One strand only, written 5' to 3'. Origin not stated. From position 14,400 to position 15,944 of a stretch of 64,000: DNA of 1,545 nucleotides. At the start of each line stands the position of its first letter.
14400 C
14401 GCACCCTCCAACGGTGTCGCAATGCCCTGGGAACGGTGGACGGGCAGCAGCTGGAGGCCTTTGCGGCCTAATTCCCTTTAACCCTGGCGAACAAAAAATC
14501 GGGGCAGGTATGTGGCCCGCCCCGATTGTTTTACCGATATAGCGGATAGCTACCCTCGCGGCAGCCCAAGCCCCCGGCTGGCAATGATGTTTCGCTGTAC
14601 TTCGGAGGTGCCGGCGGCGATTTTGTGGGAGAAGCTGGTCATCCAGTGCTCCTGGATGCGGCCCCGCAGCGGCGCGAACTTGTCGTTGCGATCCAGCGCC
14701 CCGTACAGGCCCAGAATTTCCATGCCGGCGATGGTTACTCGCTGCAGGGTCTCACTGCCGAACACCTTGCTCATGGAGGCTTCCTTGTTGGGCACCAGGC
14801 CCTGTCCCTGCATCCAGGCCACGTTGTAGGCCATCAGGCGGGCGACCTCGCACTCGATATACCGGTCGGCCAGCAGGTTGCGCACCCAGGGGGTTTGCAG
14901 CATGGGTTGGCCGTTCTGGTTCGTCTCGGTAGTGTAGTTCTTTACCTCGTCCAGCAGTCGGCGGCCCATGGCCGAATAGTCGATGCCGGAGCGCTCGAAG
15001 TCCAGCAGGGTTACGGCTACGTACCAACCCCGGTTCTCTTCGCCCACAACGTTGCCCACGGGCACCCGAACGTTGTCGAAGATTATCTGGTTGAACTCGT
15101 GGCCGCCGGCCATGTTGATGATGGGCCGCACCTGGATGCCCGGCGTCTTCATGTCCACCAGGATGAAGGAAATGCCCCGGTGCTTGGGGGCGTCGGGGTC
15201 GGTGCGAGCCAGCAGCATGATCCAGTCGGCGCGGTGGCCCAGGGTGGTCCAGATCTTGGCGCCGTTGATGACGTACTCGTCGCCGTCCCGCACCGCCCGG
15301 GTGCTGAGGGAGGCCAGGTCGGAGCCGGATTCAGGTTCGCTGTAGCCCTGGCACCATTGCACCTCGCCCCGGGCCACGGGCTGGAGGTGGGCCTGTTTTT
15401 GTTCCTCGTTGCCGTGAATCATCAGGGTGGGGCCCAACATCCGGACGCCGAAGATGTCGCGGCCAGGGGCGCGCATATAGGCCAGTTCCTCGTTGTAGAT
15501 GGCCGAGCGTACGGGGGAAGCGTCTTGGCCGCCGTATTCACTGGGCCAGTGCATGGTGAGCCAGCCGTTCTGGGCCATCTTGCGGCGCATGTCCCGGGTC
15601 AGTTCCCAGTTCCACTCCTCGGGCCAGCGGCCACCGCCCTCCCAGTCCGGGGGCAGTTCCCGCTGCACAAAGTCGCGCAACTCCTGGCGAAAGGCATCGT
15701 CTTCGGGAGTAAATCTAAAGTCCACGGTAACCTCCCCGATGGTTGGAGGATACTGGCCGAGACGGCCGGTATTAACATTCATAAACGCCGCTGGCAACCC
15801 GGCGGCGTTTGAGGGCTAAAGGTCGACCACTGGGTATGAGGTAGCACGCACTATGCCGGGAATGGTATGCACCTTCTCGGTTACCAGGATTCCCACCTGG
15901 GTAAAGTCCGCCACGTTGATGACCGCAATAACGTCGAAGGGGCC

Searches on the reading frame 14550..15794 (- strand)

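Call 41: search_protein_families(library=ncbifam, max_evalue=0.00001, proteins=[window:14550-15794:-])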
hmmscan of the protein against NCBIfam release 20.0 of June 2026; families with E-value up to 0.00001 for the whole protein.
window:14550-15794:- (414 aa): 18 families
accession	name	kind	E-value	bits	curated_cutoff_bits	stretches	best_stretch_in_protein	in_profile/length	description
TIGR03204.1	pimC_large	equivalog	3.9e-87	292.7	623.85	1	25-411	1-395/395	pimeloyl-CoA dehydrogenase large subunit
NF042972.1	AcrlCoAredClosAcrC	equivalog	3e-59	200.6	640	1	25-407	2-375/378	acryloyl-CoA reductase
NF043006.1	CyhCrbnylCoADH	equivalog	3.6e-43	148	650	1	67-368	38-343/380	cyclohexane-1-carbonyl-CoA dehydrogenase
NF045552.1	GlutCoADH_Des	equivalog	4.6e-43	147.9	470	1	25-366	2-345/387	glutaryl-CoA dehydrogenase Acd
TIGR03207.1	cyc_hxne_CoA_dh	equivalog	4.5e-38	130.9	575.35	1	62-405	30-368/372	cyclohexanecarboxyl-CoA dehydrogenase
NF045652.1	ProlPCPDhRedW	equivalog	6.1e-37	127.3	650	1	33-411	5-375/376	L-prolyl-[peptidyl-carrier protein] dehydrogenase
NF053553.1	prodigi_MBC_PigA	equivalog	4.2e-36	124.9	500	1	66-411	38-381/381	prodigiosin MBC biosynthesis dehydrogenase PigA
NF042439.1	SulpropCoADesulf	equivalog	1.4e-35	122.7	600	1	68-410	28-372/379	3-sulfinopropanoyl-CoA desulfinase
NF008997.0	PRK12341.1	equivalog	3.2e-35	121.9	537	1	25-402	2-370/382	acyl-CoA dehydrogenase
NF058590.1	AcCoDHFadEBacil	equivalog_domain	7.3e-33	113.9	600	1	27-404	20-406/586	acyl-CoA dehydrogenase FadE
NF002885.1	PRK03354.1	equivalog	1.6e-30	106.4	540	1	25-366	2-339/378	crotonobetainyl-CoA dehydrogenase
NF052270.1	Staph_DH_FadE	equivalog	4.8e-23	81.5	600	1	123-367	116-360/400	acyl-CoA dehydrogenase FadE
TIGR03203.1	pimD_small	equivalog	6.1e-15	55.2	652.7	1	67-323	40-297/378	pimeloyl-CoA dehydrogenase small subunit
NF007000.1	PRK09463.1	subfamily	1.2e-10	40.4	600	1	64-362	73-394/726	acyl-CoA dehydrogenase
NF009586.0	PRK13026.1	subfamily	9e-09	34.2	608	1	64-268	108-332/777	acyl-CoA dehydrogenase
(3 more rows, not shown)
